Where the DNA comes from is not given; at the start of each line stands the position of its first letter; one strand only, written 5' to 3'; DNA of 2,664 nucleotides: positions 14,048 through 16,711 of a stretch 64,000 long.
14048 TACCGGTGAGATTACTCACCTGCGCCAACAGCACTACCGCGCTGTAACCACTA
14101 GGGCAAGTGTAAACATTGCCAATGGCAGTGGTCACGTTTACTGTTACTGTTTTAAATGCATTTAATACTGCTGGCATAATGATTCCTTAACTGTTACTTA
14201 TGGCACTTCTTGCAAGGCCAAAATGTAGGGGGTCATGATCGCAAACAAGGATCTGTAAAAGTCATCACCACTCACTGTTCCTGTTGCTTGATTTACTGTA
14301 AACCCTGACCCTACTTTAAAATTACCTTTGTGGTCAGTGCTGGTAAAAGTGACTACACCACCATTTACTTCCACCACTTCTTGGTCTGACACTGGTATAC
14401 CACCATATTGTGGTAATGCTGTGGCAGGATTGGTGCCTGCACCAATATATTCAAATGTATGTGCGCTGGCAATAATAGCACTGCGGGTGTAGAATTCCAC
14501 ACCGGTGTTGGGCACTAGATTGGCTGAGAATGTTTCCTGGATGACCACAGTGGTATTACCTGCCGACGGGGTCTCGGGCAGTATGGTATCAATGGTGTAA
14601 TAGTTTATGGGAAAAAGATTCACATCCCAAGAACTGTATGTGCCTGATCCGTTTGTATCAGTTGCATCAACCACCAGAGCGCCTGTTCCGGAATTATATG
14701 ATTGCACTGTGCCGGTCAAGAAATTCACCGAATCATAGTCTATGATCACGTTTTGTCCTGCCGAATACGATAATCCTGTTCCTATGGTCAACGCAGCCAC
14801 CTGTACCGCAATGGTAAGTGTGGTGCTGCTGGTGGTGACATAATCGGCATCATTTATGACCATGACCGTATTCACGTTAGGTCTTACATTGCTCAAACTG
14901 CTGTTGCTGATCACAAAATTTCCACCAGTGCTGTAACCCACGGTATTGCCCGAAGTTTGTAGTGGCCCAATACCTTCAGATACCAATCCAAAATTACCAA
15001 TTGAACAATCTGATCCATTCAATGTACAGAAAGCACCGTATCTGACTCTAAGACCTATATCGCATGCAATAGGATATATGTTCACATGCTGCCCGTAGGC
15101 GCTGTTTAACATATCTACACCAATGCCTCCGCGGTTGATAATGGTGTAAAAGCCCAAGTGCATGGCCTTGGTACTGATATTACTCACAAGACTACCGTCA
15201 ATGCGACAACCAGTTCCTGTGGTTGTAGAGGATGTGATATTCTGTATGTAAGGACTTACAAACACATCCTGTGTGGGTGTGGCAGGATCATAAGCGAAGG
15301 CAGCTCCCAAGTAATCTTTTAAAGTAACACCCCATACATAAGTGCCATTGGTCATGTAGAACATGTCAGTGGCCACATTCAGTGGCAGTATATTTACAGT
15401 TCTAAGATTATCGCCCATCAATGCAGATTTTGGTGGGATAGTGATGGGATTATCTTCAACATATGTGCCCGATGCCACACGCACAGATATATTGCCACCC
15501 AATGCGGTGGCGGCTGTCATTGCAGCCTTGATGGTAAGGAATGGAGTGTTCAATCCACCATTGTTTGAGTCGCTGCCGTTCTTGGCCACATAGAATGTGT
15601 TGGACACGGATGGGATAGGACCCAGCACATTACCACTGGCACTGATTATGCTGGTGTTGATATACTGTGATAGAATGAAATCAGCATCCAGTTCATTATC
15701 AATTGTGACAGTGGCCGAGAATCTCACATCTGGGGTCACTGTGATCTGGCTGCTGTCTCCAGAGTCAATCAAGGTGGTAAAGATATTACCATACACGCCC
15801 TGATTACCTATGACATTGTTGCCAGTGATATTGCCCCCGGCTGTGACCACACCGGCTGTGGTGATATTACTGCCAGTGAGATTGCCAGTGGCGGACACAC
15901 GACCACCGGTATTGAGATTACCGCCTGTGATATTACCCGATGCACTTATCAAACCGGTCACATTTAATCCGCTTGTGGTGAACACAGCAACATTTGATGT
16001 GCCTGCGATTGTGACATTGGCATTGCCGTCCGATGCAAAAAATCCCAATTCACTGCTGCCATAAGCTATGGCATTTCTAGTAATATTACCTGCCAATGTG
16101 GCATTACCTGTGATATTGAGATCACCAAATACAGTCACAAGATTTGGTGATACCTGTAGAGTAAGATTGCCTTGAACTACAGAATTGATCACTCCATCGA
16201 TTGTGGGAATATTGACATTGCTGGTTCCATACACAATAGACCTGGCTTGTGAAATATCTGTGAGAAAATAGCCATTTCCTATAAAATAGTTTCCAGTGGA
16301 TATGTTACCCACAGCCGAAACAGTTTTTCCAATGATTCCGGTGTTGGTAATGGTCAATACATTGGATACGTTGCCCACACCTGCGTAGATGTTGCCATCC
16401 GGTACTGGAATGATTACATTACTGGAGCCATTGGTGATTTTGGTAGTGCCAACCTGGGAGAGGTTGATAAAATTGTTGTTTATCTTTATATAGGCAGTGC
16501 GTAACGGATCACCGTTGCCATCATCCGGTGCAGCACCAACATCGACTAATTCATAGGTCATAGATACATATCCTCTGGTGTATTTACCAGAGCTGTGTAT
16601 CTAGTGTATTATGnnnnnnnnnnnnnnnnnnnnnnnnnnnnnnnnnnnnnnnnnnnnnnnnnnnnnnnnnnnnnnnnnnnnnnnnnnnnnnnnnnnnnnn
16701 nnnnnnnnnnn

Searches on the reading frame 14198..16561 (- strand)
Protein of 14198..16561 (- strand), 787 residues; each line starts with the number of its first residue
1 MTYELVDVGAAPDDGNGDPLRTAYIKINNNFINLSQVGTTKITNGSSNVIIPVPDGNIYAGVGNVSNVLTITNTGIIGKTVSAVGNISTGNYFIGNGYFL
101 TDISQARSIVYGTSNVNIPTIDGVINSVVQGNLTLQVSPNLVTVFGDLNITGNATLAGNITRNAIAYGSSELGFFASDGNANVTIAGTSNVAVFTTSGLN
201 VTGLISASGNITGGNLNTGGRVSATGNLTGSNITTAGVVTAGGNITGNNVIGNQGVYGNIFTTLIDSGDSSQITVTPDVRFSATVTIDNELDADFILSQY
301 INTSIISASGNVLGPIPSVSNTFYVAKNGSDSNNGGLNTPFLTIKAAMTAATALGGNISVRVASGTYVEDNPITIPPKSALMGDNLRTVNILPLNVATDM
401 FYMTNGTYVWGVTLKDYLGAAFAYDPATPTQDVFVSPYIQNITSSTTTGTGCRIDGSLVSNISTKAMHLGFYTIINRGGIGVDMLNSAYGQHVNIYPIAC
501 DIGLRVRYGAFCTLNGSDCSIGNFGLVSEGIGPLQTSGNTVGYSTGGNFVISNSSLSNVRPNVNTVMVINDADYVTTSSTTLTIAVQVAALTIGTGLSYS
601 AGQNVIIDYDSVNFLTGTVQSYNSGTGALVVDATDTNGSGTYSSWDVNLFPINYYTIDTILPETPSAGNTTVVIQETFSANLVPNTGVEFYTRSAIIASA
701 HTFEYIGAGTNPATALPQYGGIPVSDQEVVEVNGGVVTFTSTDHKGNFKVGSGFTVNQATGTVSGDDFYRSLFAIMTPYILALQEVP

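Call 42: search_protein_families(library=phrogs, proteins=[window:14198-16561:-], max_evalue=0.00001)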
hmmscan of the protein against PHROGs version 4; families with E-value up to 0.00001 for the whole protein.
window:14198-16561:- (787 aa): 7 families
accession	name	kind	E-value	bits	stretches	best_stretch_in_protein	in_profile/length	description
phrog_17885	-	tail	8.2e-70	236.9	2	436-785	639-1002/1002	tail fiber protein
phrog_3442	-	unknown function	3.2e-39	134.2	3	654-784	3838-3966/3967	-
phrog_5342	-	tail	5.8e-28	97.4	2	324-420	297-396/3319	tail fiber protein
phrog_9851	-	tail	6.2e-16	58.4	2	566-763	827-1020/1092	tail fiber protein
phrog_32294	-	tail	7.9e-15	53.6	2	695-764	683-748/2435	baseplate wedge subunit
phrog_13163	-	tail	6.8e-11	41.8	1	695-766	793-860/976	baseplate wedge subunit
phrog_19601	-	tail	7.9e-07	27.5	1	722-775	924-977/2043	baseplate wedge subunit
